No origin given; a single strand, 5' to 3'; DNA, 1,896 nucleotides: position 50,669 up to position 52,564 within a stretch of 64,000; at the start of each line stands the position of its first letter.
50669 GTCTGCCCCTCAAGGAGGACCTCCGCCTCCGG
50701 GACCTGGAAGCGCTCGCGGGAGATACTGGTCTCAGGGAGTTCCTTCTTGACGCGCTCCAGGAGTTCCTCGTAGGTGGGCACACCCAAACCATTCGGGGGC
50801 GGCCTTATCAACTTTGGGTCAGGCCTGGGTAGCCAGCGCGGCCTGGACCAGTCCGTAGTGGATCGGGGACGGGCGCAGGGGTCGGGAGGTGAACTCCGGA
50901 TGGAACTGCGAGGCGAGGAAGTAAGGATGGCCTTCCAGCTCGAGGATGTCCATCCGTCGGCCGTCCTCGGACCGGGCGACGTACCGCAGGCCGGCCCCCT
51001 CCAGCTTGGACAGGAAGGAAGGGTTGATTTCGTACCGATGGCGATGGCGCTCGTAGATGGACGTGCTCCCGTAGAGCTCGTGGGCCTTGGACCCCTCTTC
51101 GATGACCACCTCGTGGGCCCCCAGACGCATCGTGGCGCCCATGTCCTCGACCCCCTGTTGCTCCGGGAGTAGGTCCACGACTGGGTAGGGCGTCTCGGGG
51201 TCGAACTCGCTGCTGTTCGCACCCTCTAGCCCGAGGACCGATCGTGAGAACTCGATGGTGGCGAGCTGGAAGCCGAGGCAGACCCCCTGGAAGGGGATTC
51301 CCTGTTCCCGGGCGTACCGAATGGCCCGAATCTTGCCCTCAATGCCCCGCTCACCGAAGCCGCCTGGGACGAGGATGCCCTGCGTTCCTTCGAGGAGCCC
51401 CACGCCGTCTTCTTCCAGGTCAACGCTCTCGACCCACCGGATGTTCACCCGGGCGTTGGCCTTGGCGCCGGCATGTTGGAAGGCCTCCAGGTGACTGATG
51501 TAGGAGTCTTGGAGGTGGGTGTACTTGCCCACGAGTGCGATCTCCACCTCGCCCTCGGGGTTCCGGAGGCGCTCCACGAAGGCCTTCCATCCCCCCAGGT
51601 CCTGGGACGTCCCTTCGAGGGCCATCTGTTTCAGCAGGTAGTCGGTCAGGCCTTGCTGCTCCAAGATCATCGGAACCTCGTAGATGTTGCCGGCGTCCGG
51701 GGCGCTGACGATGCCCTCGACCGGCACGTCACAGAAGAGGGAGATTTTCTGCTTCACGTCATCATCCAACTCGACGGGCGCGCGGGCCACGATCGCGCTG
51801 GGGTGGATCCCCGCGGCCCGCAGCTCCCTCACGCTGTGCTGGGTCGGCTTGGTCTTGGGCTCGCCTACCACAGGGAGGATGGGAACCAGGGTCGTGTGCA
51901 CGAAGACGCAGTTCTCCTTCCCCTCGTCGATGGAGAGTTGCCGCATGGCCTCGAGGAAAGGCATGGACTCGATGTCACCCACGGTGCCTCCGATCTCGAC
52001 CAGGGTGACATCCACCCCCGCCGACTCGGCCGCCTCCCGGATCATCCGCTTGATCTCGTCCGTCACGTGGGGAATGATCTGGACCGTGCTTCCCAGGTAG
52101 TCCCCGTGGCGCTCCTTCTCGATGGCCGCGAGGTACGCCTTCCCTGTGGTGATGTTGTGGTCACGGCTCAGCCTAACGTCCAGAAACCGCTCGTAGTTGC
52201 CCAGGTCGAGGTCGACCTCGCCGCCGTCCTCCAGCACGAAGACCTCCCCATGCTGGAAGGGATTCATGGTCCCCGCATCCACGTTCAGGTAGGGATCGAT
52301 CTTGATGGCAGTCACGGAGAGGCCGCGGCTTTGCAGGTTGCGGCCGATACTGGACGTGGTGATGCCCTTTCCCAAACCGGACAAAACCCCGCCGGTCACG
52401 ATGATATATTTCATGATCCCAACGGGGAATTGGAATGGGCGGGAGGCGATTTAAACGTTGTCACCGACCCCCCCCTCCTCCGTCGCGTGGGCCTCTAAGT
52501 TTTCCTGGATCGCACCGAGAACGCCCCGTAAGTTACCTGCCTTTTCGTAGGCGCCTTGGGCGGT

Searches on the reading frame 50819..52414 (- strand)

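Call 82: search_protein_families(library=pfam, proteins=[window:50819-52414:-], max_evalue=0.00001)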
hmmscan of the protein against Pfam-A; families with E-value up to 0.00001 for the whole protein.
window:50819-52414:- (531 aa): 3 families
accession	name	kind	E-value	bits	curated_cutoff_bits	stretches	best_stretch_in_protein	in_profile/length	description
PF06418.20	CTP_synth_N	-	2.1e-121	404.7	26.1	1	2-266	1-265/265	CTP synthase N-terminus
PF00117.34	GATase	-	5e-36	124.6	22.8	1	301-523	2-188/190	Glutamine amidotransferase class-I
PF07722.19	Peptidase_C26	-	4e-06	27.2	20.5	0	364-507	97-219/219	Peptidase C26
